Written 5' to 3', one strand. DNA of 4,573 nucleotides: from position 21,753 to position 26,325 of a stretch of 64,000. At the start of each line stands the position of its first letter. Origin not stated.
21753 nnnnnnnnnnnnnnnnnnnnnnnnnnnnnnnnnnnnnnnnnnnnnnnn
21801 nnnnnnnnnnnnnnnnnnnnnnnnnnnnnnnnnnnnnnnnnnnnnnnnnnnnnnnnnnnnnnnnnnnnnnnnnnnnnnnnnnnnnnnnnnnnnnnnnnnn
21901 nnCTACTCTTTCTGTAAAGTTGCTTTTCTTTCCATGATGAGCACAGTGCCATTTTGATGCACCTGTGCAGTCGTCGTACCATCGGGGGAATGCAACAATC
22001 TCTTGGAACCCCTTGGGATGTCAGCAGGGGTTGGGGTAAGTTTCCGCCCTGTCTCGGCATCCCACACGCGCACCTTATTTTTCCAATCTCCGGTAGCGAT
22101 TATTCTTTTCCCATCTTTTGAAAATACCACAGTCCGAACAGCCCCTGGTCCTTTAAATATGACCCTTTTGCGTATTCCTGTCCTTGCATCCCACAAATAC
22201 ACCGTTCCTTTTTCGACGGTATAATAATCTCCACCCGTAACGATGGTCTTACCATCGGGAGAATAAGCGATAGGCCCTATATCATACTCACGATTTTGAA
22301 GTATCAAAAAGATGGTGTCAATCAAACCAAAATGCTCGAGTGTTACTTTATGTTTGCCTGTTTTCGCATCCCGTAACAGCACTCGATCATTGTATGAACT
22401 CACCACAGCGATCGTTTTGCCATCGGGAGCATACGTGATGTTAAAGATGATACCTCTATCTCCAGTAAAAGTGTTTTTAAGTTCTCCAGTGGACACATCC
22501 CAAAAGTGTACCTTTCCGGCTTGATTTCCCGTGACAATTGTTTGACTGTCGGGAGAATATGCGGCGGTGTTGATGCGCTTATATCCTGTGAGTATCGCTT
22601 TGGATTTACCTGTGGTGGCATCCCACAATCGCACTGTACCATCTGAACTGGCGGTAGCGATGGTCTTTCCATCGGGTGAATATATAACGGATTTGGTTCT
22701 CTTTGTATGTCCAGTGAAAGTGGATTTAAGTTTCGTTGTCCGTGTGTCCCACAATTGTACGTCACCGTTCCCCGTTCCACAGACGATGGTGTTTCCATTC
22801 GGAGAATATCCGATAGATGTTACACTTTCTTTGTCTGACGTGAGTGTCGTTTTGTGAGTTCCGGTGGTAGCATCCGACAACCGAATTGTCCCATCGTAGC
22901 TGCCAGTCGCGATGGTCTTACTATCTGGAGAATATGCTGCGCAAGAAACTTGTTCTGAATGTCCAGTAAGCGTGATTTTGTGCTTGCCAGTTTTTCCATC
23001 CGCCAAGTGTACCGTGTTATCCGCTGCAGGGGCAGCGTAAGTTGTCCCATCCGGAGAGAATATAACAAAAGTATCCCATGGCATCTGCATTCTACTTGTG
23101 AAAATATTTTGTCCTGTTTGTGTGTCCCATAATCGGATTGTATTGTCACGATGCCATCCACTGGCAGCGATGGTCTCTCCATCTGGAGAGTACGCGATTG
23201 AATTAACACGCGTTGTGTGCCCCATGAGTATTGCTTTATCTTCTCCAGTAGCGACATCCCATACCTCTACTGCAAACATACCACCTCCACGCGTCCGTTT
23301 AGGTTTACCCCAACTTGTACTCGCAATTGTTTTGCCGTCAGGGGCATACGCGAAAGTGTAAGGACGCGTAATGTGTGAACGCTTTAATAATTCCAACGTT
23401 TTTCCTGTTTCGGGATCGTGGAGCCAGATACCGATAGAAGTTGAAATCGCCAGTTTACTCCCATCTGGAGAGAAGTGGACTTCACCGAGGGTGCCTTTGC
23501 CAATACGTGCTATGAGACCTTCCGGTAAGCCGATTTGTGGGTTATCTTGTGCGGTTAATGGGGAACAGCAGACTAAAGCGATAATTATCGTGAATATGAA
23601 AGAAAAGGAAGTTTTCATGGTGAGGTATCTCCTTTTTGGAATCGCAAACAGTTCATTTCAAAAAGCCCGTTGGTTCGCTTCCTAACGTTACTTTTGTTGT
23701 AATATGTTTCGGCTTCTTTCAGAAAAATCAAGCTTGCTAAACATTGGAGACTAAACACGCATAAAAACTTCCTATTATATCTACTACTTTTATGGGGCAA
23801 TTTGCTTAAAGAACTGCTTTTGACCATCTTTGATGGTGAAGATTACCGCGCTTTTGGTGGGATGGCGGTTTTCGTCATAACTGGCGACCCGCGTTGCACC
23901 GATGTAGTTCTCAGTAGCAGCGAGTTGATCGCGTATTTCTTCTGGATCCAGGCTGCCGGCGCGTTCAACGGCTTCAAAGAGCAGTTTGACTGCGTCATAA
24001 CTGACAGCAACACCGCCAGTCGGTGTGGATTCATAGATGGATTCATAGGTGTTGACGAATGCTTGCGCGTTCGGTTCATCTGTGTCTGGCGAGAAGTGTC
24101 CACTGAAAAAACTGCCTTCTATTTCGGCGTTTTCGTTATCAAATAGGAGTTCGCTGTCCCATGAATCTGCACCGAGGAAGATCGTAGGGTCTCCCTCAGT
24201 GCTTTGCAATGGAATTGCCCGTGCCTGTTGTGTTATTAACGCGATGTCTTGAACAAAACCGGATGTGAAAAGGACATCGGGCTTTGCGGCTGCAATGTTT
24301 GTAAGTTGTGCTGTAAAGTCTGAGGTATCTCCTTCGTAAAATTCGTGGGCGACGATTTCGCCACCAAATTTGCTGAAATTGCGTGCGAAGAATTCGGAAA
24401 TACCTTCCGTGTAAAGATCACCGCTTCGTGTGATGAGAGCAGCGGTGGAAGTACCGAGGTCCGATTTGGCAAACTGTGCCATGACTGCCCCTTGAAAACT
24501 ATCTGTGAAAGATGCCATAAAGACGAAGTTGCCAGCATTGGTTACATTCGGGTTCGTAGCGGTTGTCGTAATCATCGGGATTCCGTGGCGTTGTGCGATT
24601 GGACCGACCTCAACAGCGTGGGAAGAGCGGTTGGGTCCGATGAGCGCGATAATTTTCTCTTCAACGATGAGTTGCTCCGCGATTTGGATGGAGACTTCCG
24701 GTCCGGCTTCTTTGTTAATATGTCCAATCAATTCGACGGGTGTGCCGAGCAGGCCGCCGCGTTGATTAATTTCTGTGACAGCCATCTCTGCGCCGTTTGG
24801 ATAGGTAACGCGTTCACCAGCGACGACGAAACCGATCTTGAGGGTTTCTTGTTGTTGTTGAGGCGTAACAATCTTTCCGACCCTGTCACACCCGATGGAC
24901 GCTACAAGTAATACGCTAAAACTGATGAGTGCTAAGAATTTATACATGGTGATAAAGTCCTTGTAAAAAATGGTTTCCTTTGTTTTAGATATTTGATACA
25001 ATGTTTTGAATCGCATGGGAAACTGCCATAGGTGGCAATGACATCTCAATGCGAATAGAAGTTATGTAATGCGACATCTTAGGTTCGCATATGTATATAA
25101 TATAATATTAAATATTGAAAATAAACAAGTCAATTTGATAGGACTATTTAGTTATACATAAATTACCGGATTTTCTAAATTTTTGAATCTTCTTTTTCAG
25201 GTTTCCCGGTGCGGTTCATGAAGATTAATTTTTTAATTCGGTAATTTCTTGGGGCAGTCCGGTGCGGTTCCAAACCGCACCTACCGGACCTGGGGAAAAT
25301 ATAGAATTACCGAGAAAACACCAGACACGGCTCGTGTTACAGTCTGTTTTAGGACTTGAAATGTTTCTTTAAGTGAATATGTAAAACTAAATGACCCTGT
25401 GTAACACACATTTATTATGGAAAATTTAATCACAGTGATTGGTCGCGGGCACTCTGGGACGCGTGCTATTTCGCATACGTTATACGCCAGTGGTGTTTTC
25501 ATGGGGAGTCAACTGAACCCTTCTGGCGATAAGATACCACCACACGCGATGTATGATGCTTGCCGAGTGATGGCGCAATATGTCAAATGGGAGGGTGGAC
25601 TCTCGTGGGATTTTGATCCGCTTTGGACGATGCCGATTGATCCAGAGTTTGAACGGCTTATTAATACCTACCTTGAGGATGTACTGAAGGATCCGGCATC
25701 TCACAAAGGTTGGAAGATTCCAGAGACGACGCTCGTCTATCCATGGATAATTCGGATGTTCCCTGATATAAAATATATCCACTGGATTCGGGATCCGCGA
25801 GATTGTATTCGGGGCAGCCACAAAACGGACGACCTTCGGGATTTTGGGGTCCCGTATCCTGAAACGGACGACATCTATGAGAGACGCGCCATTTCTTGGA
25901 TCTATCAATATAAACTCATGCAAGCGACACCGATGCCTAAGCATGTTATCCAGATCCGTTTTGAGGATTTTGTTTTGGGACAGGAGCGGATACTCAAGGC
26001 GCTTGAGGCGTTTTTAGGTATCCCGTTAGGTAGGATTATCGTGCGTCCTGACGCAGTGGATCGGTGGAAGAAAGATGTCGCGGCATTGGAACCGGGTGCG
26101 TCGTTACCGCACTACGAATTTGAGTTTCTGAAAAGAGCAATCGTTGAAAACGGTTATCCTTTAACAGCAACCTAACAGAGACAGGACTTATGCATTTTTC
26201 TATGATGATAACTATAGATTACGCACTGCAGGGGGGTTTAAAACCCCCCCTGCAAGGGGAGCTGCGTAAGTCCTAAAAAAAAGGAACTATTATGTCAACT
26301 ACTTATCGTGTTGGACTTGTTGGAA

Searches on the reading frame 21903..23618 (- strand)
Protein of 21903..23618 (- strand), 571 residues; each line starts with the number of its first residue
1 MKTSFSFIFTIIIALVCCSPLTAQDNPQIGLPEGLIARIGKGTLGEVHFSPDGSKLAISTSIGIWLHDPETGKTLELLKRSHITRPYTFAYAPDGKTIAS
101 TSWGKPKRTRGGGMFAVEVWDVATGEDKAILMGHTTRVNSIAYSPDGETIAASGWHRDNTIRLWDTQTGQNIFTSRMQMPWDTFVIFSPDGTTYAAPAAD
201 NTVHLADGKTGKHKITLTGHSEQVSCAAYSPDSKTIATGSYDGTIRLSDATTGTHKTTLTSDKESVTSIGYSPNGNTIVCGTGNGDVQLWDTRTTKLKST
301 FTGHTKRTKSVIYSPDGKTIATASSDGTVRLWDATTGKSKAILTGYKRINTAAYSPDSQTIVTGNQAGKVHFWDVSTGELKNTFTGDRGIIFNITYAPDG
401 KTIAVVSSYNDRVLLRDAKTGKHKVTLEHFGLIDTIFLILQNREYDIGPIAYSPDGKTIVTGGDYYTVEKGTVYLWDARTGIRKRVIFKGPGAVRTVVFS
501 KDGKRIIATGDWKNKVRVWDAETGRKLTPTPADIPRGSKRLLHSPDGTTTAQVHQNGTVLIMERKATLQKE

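Call 85: search_protein_families(library=pfam, proteins=[window:21903-23618:-], max_evalue=0.00001)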
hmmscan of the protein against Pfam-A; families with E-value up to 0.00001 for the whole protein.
window:21903-23618:- (571 aa): 50 families (the best 25 are shown)
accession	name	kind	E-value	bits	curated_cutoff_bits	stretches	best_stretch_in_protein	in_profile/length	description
PF25174.1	Beta-prop_THOC3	-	7e-87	291.3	305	2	117-361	26-269/272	THOC3 beta-propeller domain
PF25173.1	Beta-prop_WDR3_1st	-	6.4e-63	212.2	154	4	249-408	15-175/184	WDR3 first beta-propeller domain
PF00400.38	WD40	-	1.8e-62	205.5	27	3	212-247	2-37/39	WD domain, G-beta repeat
PF24814.1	WD40_Prp19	-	3.3e-51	174.4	320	3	185-333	55-205/281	Prp19 WD40 domain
PF25175.1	Beta-prop_WDR5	-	5.2e-51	174.1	250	3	297-428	2-133/296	WDR5 beta-propeller domain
PF24807.1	WD40_CDC20-Fz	-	1e-46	160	200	3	187-332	143-292/292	CDC20/Fizzy WD40 domain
PF25391.1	WD40_Gbeta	-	5.5e-46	157.6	150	4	217-333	139-254/340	G protein beta WD-40 repeat protein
PF23414.1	Beta-prop_EML_2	-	8.1e-46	157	90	3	222-320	40-139/266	Echinoderm microtubule-associated protein second beta-propeller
PF24817.1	WD40_WDHD1_1st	-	1.8e-45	155.8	109.9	2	251-350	74-173/291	WDHD1 first WD40 domain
PF12894.13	ANAPC4_WD40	-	2.8e-34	117.7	22.9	0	219-271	36-88/91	Anaphase-promoting complex subunit 4 WD40 domain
PF24796.1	WDR55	-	8.4e-33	114.1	200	2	264-408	8-157/296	WDR55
PF23393.2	Beta-prop_WDR90_POC16_2nd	-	3.1e-32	112.4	60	2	231-319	4-92/291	WDR90/POC16, second beta-propeller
PF25172.1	Beta-prop_WDR3_2nd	-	9.8e-32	110.8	140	1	117-336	62-290/293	WDR3 second beta-propeller domain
PF23409.1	Beta-prop_EML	-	6.4e-31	108.2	88.2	2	261-340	154-233/267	Echinoderm microtubule-associated protein first beta-propeller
PF25171.1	Beta-prop_WDR36-Utp21_1st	-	2.7e-30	106.1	80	2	201-332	130-263/266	WDR36/Utp21 first beta-propeller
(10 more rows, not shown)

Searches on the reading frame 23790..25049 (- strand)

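Call 85: search_protein_families(library=pfam, proteins=[window:23790-25049:-], max_evalue=0.00001)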
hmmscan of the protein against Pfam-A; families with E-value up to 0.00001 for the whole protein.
window:23790-25049:- (419 aa): 3 families
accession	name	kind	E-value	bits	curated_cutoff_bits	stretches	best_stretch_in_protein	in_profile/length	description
PF13458.12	Peripla_BP_6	-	6.4e-50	171.2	31.7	1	85-409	23-342/343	Periplasmic binding protein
PF01094.35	ANF_receptor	-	2e-22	80.2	25.4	1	87-381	6-309/353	Receptor family ligand binding region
PF13433.12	Peripla_BP_5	-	2.3e-18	66.9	27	1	82-414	19-345/363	Periplasmic binding protein domain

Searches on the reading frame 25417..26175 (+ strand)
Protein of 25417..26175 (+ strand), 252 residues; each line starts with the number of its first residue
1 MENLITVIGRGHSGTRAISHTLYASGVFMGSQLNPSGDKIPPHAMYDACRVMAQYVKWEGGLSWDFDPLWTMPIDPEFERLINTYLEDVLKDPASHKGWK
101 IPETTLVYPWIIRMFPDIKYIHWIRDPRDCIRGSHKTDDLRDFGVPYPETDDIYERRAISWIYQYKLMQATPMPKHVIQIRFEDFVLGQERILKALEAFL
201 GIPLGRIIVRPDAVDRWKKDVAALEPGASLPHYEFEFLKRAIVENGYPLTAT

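Call 85: search_protein_families(library=pfam, proteins=[window:25417-26175:+], max_evalue=0.00001)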
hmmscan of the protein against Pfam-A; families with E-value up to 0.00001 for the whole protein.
window:25417-26175:+ (252 aa): 1 family
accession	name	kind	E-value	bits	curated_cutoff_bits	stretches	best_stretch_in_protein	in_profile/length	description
PF13469.12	Sulfotransfer_3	-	4e-13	50.5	27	1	75-204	106-214/216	Sulfotransferase family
